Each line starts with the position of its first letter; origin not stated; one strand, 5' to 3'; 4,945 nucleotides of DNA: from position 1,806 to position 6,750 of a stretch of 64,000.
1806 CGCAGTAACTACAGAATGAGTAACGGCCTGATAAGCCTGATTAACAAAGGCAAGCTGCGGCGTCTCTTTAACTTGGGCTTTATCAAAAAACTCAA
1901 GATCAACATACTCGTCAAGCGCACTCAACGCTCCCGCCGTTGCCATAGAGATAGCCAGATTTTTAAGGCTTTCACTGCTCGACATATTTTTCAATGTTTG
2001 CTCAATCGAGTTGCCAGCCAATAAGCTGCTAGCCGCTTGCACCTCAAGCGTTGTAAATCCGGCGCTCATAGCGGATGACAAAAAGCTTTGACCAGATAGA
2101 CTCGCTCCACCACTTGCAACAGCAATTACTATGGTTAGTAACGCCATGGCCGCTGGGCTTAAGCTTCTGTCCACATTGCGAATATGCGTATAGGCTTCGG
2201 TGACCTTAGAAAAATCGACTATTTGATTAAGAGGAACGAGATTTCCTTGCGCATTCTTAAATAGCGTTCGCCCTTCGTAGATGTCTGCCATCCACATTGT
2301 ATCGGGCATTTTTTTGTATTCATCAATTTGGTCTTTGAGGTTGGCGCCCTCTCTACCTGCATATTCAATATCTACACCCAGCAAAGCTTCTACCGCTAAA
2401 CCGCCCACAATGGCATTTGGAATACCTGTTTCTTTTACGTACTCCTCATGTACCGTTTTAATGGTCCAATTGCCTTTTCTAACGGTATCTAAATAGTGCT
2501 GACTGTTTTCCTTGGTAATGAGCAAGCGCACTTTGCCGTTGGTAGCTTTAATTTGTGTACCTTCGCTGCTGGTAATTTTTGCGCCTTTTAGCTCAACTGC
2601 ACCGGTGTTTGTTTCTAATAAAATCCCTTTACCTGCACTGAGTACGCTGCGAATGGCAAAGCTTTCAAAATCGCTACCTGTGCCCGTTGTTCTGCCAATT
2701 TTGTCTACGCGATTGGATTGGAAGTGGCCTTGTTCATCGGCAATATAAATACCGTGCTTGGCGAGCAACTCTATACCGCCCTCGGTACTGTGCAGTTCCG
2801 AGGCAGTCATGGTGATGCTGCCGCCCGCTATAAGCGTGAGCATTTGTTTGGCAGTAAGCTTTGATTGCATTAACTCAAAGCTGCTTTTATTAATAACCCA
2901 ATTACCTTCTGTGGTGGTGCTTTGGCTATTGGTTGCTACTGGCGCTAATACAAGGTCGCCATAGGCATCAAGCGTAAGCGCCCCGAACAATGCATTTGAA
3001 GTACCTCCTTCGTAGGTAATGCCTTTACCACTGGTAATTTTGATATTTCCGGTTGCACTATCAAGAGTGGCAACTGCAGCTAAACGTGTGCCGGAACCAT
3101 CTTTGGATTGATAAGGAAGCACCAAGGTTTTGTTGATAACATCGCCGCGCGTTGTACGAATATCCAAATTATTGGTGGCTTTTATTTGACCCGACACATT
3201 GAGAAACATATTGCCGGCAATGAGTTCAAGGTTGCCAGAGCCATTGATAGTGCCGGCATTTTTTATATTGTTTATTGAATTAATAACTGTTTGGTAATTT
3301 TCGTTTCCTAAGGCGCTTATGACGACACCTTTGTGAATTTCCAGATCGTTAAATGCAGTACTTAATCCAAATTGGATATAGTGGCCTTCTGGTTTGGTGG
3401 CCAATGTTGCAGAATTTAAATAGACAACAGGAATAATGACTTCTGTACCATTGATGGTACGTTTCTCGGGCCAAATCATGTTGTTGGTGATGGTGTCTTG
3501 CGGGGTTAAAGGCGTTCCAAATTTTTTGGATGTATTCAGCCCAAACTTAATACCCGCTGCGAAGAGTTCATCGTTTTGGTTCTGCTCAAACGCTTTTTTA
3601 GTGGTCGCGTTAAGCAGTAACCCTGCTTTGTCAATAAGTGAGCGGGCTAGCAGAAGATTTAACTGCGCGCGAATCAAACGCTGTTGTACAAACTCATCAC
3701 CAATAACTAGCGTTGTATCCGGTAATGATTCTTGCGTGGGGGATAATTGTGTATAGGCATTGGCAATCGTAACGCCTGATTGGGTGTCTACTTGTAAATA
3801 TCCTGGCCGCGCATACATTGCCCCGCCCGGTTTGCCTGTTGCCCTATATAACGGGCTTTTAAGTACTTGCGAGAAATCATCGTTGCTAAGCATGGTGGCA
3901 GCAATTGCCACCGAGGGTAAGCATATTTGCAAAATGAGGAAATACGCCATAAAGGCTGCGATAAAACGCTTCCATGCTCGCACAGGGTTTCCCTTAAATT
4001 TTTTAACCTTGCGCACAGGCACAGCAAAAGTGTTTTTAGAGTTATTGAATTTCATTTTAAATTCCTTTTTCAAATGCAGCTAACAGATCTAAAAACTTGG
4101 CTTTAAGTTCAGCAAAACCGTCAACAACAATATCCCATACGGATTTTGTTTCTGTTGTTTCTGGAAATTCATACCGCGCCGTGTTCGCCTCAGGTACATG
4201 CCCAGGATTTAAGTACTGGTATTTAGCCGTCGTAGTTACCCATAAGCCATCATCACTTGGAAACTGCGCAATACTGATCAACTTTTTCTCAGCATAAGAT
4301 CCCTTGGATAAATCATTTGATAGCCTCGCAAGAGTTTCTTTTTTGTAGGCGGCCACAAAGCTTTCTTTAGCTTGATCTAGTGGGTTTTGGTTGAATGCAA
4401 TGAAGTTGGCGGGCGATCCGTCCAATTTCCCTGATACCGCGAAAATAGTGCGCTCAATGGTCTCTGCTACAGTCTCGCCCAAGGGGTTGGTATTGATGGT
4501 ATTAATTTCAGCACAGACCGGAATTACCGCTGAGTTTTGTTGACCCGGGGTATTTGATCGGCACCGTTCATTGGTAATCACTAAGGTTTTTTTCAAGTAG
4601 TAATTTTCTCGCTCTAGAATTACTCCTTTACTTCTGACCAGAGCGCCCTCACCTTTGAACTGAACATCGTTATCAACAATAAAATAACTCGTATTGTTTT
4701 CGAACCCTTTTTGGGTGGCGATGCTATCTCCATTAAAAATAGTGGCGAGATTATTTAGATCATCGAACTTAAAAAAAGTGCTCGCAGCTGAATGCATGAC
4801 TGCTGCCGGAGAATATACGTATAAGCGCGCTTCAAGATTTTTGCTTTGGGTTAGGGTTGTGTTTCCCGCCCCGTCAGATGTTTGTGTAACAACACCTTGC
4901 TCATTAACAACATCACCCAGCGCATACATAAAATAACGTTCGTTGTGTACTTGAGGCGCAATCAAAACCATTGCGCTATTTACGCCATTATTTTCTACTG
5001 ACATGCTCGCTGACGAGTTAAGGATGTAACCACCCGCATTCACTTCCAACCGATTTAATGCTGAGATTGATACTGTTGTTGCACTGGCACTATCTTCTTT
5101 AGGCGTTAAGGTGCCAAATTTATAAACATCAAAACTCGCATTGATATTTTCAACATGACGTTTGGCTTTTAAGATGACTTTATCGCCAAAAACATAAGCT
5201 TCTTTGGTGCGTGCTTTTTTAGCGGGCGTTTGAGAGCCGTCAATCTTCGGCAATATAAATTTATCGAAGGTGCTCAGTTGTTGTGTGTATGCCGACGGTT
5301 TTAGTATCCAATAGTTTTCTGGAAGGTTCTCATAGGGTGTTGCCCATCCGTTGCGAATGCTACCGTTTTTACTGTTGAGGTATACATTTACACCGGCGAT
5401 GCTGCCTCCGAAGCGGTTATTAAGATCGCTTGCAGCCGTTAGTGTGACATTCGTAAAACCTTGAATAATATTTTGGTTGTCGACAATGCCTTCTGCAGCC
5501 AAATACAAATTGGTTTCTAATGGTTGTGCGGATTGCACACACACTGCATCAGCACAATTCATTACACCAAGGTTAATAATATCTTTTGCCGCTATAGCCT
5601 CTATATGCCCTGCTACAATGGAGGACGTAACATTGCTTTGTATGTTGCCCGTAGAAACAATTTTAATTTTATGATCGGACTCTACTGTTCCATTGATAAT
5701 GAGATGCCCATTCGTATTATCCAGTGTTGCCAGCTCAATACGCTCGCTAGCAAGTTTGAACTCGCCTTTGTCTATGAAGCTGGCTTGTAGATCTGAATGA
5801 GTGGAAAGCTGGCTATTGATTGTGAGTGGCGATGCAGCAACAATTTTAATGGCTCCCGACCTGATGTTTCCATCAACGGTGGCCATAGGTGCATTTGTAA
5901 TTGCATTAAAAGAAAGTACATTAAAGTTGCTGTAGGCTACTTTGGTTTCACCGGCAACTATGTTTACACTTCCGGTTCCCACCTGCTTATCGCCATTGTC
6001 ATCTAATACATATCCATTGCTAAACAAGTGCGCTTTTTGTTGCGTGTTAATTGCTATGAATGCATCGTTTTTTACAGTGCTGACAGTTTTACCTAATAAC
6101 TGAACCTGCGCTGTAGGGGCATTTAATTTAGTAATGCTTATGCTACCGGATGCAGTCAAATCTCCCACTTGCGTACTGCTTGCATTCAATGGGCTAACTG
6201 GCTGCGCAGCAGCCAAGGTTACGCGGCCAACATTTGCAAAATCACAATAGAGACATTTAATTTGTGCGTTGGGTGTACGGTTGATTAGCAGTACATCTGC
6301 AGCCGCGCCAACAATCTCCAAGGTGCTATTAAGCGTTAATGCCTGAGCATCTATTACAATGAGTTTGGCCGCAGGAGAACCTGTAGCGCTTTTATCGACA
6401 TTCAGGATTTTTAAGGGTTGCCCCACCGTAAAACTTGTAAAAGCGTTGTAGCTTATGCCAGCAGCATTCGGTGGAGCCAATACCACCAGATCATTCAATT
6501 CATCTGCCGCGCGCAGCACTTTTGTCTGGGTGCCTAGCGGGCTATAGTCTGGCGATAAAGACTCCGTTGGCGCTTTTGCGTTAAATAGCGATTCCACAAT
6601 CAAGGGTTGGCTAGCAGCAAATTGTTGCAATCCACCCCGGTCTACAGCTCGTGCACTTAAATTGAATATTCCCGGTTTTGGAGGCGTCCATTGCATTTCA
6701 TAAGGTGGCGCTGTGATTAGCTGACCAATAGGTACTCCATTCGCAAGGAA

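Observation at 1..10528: A CdiA apparently split into two separately exported proteins, near the filament/FHA-2 junction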

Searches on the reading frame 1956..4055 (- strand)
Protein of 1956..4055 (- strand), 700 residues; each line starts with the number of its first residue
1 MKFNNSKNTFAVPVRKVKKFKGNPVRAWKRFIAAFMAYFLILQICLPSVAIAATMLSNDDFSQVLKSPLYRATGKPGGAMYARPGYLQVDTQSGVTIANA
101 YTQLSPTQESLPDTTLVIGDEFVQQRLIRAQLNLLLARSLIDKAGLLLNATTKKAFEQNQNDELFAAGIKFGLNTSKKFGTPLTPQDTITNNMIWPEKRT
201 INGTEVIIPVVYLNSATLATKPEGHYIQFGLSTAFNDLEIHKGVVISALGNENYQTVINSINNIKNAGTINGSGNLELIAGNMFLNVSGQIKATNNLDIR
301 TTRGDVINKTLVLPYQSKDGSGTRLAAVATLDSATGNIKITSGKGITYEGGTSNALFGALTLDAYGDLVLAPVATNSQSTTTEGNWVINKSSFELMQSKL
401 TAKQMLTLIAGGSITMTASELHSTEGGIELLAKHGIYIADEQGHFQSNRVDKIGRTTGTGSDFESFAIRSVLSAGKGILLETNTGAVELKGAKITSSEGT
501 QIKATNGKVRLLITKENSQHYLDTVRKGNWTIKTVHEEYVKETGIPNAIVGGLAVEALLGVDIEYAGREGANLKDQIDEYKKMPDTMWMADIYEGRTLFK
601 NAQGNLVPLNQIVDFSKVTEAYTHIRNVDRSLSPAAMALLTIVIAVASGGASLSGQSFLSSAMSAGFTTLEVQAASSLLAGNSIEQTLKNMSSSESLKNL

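Call 95: predict_structure(alignment_id=A3)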
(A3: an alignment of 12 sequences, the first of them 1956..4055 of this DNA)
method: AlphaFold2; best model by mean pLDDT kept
length: 700 residues; sequences in the alignment: 12
mean_pLDDT: 68.2   pTM: 0.50
mean pLDDT of the five models: 68.2, 67.9, 66.1, 57.0, 54.1
residues with pLDDT >= 90: 106; 70-90: 241; 50-70: 214; < 50: 139
segments of 3 or more residues with pLDDT < 50: 1-26, 40-50, 86-90, 223-226, 248-255, 455-459, 514-547, 564-571, 583-586, 650-665, 697-700
pLDDT, mean of each block of 10 residues (from residue 1): 26 26 41 55 42 68 71 69 56 71 82 82 81 74 59 72 89 86 78 90 85 78 48 65 55 54 83 79 91 90 93 86 87 93 95 94 97 84 74 80 96 91 93 88 58 51 55 87 83 74 76 40 34 35 40 63 43 55 53 61 62 63 58 55 60 39 49 63 64 53
secondary structure, 60 per line:
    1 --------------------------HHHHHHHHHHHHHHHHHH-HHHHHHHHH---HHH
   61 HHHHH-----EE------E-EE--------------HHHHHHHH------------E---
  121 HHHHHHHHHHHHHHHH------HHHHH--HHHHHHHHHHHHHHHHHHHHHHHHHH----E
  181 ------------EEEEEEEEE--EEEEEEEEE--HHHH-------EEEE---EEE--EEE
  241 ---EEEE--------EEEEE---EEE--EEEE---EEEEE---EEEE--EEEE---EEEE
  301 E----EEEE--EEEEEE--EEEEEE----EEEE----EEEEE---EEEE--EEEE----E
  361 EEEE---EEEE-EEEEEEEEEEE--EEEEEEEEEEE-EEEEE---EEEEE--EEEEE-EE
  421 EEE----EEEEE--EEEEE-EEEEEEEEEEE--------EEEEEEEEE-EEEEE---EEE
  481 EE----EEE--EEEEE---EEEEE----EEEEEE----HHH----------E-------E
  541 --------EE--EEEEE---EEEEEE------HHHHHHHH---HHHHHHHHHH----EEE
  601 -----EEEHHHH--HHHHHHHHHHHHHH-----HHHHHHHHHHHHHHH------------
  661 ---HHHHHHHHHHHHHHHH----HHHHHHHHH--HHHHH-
elements in order (helices of 4 or more, strands of 3 or more residues): H27-44 H46-54 H58-65 H97-104 H121-136 H143-147 H150-175 E193-201 E204-212 H215-218 E226-229 E233-235 E238-240 E244-247 E256-260 E264-266 E269-272 E276-280 E284-287 E290-293 E297-301 E306-309 E312-317 E320-325 E330-333 E338-342 E346-349 E352-355 E360-364 E368-371 E373-383 E386-396 E398-402 E406-410 E413-417 E419-423 E428-432 E435-439 E441-451 E460-468 E470-474 E478-482 E487-489 E492-496 E500-504 E509-514 E553-557 E561-566 H573-580 H584-593 E598-600 E606-608 H609-612 H615-628 H634-648 H664-679 H684-692 H695-699

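Call 98: fold_search(model_id=the predicted structure, library=pdb)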
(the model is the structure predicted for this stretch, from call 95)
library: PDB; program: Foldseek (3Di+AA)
matches with E <= 10: 23; with E <= 0.001: 0
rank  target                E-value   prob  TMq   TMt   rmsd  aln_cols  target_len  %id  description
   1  2odl                  4.8e-01  0.18  0.16  0.26  18.8       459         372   12  Crystal structure of the HMW1 secretion domain from Haemophilus influenzae (released 2007-08-21)
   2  3a6z_A                6.1e-01  0.06  0.09  0.10  22.2       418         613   12  Crystal structure of Pseudomonas sp. MIS38 lipase (PML) in the open conformation following dialysis against Ca-free bu (released 2010-05-26)
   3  6n2b_A                1.2e+00  0.04  0.10  0.17  24.4       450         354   12  The Crystal Structure of Caldicellulosiruptor kristjanssonii Tapirin C-terminal domain (released 2018-12-19)
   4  6n2b_B                1.6e+00  0.03  0.10  0.17  24.4       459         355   10  The Crystal Structure of Caldicellulosiruptor kristjanssonii Tapirin C-terminal domain (released 2018-12-19)
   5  4i84_A                2.9e+00  0.06  0.12  0.24  18.5       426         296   12  The crystal structure of the Haemophilus influenzae HxuA secretion domain involved in the two-partner secretion pathwa (released 2013-11-13)
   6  9dn5_A                3.1e+00  0.07  0.10  0.04  15.7       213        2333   10  CryoEM structures of yeast cytoplasmic dynein in the presence of ATP and Lis1. (released 2025-05-28)
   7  4kh3                  4.9e+00  0.02  0.10  0.13  17.1       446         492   11  Structure of a bacterial self-associating protein (released 2014-01-15)
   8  4wa0                  5.9e+00  0.01  0.09  0.14  23.3       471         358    8  The structure of a possible adhesin C-terminal domain from Caldicellulosiruptor kronotskyensis (released 2015-03-04)
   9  7tt7_P                6.1e+00  0.13  0.05  0.19  15.8       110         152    4  BamABCDE bound to substrate EspP in the barrelized EspP/continuous open BamA state (released 2022-03-30)
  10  4akr_B                6.7e+00  0.04  0.06  0.13   8.8       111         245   10  Crystal Structure of the cytoplasmic actin capping protein Cap32_34 from Dictyostelium discoideum (released 2012-07-04)
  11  5o7x_A                7.7e+00  0.23  0.06  0.07   6.6        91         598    3  CRYSTAL STRUCTURE OF S. CEREVISIAE CORE FACTOR AT 3.2A RESOLUTION (released 2017-08-02)
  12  4akr_D                8.0e+00  0.04  0.06  0.13   8.7       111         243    9  Crystal Structure of the cytoplasmic actin capping protein Cap32_34 from Dictyostelium discoideum (released 2012-07-04)
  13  7wzg_A                8.0e+00  0.01  0.03  0.06  16.0       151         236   10  Cypemycin N-terminal methyltransferase CypM (released 2023-02-22)
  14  7tt5_P                8.4e+00  0.20  0.08  0.30  11.9       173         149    5  BamABCDE bound to substrate EspP in the open-sheet EspP state (released 2022-03-30)
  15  5bsz                  8.4e+00  0.15  0.06  0.15   9.7       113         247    8  X-ray structure of the sugar N-methyltransferase KedS8 from Streptoalloteichus sp ATCC 53650 (released 2015-07-29)
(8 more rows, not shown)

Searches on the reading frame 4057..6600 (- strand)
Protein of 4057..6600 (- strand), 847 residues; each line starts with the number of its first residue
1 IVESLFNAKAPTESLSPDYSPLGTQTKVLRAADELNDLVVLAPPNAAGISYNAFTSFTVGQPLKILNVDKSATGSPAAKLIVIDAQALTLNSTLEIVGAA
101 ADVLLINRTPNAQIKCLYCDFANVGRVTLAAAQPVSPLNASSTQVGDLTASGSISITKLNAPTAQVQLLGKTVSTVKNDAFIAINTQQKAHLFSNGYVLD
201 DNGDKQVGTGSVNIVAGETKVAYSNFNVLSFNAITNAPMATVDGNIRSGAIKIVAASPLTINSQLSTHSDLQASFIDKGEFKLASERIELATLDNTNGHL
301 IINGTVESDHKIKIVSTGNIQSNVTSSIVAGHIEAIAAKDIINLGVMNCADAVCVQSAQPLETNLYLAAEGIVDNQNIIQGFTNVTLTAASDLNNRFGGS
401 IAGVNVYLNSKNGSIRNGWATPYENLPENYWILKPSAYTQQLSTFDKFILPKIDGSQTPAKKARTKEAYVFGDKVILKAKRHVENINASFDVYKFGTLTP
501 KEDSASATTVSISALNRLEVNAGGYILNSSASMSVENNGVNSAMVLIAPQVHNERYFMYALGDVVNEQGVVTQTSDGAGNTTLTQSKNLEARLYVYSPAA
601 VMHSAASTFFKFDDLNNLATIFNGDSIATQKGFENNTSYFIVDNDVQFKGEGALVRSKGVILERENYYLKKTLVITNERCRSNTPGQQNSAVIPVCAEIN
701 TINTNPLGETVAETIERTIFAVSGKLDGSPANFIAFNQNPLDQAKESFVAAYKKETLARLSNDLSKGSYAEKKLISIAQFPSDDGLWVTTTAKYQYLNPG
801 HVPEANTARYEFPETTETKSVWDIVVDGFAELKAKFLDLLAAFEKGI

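Call 15: search_protein_families(library=pfam, proteins=[window:4057-6600:-], max_evalue=10)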
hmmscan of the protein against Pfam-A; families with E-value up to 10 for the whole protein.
window:4057-6600:- (847 aa): 0 families

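Call 17: search_solved_structures(query=window:4057-6600:-, max_evalue=10, show_alignments=2)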
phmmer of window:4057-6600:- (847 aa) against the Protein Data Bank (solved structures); distinct sequences matched with E-value up to 10: 13.
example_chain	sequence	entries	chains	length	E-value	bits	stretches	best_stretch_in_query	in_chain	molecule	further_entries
6pyk_A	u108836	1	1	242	0.0085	17.6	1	36-136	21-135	Hemolysin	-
5sz8_A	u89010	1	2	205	0.014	16.9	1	36-136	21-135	Hemolysin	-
5keh_A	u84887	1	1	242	0.02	16.4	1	36-136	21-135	Hemolysin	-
6pzl_A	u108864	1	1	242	0.021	16.3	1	36-136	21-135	Hemolysin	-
3fy3_A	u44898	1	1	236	0.022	16.2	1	36-136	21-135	Hemolysin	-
5kf3_A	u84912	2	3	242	0.023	16.2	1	36-136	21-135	Hemolysin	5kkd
4w8r_A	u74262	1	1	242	0.024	16.1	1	36-136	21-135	Hemolysin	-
4w8t_A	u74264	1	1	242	0.024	16.1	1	36-136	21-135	Hemolysin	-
4w8q_A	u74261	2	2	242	0.024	16.1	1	36-136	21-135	Hemolysin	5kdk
6q0p_A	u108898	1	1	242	0.04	15.4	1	36-136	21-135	Hemolysin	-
4w8s_A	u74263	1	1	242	0.043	15.3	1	36-136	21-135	Hemolysin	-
8pho_A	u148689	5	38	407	0.19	13.2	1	468-538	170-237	Phage portal protein | Portal protein | Putative phage portal protein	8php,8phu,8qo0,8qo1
3cwq_A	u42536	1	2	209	1.3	10.4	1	61-113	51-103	ParA family chromosome partitioning protein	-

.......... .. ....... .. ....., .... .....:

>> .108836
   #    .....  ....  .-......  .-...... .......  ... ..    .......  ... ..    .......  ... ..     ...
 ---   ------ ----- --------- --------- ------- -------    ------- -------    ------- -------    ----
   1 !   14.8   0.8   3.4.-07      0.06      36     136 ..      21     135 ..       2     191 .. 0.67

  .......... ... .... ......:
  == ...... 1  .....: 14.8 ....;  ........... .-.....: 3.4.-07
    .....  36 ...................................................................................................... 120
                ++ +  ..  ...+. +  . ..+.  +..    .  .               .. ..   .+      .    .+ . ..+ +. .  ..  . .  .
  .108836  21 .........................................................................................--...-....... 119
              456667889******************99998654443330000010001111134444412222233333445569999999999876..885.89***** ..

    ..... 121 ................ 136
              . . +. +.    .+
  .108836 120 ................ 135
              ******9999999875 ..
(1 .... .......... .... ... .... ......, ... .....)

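Call 46: find_homologous_proteins(query=window:4057-6600:-)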
Query window:4057-6600:- (847 aa): 1 proteins with E <= 0.001 among 8000 candidates.
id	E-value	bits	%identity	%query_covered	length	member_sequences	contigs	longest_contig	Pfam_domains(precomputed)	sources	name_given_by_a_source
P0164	0.0e+0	1095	62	100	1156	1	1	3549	PF17957.8,PF06832.19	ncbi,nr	ncbi:MAG: hypothetical protein EOO68_03340 [Moraxellaceae bacterium]|nr:MAG: hypothetical protein EO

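Call 70: predict_structure(alignment_id=A1)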
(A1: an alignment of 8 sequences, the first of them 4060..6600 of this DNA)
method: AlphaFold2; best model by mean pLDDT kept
length: 847 residues; sequences in the alignment: 8
mean_pLDDT: 70.0   pTM: 0.68
mean pLDDT of the five models: 70.0, 65.6, 64.8, 63.4, 61.7
residues with pLDDT >= 90: 275; 70-90: 198; 50-70: 120; < 50: 254
segments of 3 or more residues with pLDDT < 50: 1-13, 276-282, 356-358, 422-463, 493-503, 559-593, 615-629, 659-716, 730-743, 761-775, 779-785, 793-814, 839-847
pLDDT, mean of each block of 10 residues (from residue 1): 34 62 76 69 89 90 85 77 92 90 93 90 93 92 92 92 90 80 86 77 81 93 93 73 89 93 88 47 71 86 91 95 92 95 92 56 91 94 96 91 97 86 46 39 41 39 69 97 81 47 64 97 89 92 93 68 34 36 33 60 92 58 43 80 84 62 30 34 38 34 29 48 68 36 56 63 41 48 48 45 40 51 58 54 41
secondary structure, 60 per line:
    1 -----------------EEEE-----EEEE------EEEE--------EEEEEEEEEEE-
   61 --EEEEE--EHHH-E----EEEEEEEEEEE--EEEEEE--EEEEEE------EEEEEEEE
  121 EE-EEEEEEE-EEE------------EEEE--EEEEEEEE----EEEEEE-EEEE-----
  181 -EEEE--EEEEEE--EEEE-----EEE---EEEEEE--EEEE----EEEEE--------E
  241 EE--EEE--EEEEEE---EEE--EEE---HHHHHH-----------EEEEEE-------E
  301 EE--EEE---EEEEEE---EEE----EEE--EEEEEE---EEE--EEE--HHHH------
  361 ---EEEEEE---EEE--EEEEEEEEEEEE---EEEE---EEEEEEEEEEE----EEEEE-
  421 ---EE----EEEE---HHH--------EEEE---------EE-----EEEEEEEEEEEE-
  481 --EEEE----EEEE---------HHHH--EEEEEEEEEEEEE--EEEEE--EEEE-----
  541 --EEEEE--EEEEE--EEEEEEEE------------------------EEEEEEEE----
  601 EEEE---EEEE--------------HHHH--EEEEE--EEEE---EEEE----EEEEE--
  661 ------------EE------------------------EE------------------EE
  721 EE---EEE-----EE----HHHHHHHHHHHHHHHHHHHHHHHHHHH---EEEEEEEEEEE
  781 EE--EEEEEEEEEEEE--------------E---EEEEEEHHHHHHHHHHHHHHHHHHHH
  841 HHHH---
elements in order (helices of 4 or more, strands of 3 or more residues): E18-21 E27-30 E37-40 E49-59 E63-67 E80-90 E93-98 E101-106 E113-122 E124-130 E132-134 E147-150 E153-160 E165-170 E172-175 E182-185 E188-193 E196-199 E205-207 E211-216 E219-222 E227-231 E240-242 E245-247 E250-255 E259-261 E264-266 H270-275 E287-292 E300-302 E305-307 E311-316 E320-322 E327-329 E332-337 E341-343 E346-348 H351-354 E364-369 E373-375 E378-389 E393-396 E400-410 E415-419 E430-433 E448-451 E468-479 E483-486 E491-494 H504-507 E510-522 E525-529 E532-535 E543-547 E550-554 E557-564 E589-596 E601-604 E608-611 H626-629 E632-636 E639-642 E646-649 E654-658 E719-722 E726-728 H740-766 E770-782 E785-796 E815-820 H821-844

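Call 73: fold_search(model_id=the predicted structure, library=pdb)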
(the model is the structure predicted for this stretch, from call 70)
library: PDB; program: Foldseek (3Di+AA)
matches with E <= 10: 155; with E <= 0.001: 15
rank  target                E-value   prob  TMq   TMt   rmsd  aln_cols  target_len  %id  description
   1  1rwr                  3.3e-09  1.00  0.23  0.60   7.9       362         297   16  Crystal structure of filamentous hemagglutinin secretion domain (released 2004-04-13)
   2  4w8r                  1.3e-07  1.00  0.22  0.75   4.7       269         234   20  Crystal structure of hemolysin A Y134F from P. mirabilis at 1.5 Angstroms resolution (released 2015-10-07)
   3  4w8s                  2.0e-07  1.00  0.22  0.76   4.5       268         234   20  Crystal structure of truncated hemolysin A Q125S/Y134S from P. mirabilis at 1.5 Angstroms resolution (released 2015-10-07)
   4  5kdk                  2.2e-07  1.00  0.22  0.76   2.8       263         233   20  Truncated hemolysin A from P. mirabilis at 2.0 Angstroms resolution crystallized in a high salt condition (released 2017-06-14)
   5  6q0p                  3.2e-07  1.00  0.22  0.76   2.9       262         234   21  P. mirabilis hemolysin A mutant - Y134S (released 2020-08-05)
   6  5keh                  3.2e-07  1.00  0.23  0.74   5.1       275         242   20  Truncated hemolysin A from P. mirabilis at 2.0 Angstroms resolution crystallized in a high salt condition (released 2017-03-22)
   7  3fy3                  3.5e-07  1.00  0.22  0.74   4.5       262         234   20  Crystal structure of truncated hemolysin A from P. mirabilis (released 2009-06-02)
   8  6pyk                  4.4e-07  1.00  0.23  0.75   3.9       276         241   20  P. mirabilis hemolysin A mutant - F80L (released 2020-08-05)
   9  6pzl                  8.4e-07  1.00  0.22  0.76   3.6       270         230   20  P. mirabilis hemolysin A mutant - Q125A (released 2020-08-05)
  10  5kf3                  9.7e-07  1.00  0.22  0.75   3.7       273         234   20  Truncated hemolysin A from P. mirabilis Y134A at 2.2 Angstroms resolution (released 2017-03-22)
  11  4w8t                  1.5e-06  1.00  0.22  0.74   3.0       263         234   20  Crystal structure of truncated hemolysin A Q125S from P. mirabilis at 1.5 Angstroms resolution (released 2015-10-07)
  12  5kkd_A                7.2e-06  1.00  0.19  0.74   5.4       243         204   20  Truncated hemolysin A Y134A from P. mirabilis at 2.1 Angstroms resolution crystallized in a high salt condition (released 2017-03-22)
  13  5kkd_B                1.0e-05  1.00  0.19  0.74   5.2       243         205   20  Truncated hemolysin A Y134A from P. mirabilis at 2.1 Angstroms resolution crystallized in a high salt condition (released 2017-03-22)
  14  5sz8_B                1.1e-05  1.00  0.19  0.73   5.2       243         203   20  Truncated hemolysin A Q125A/Y134A from P. mirabilis at 1.8 Angstroms resolution crystallized in a high salt condition (released 2017-03-22)
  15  5sz8_A                2.4e-05  1.00  0.19  0.71   5.5       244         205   19  Truncated hemolysin A Q125A/Y134A from P. mirabilis at 1.8 Angstroms resolution crystallized in a high salt condition (released 2017-03-22)
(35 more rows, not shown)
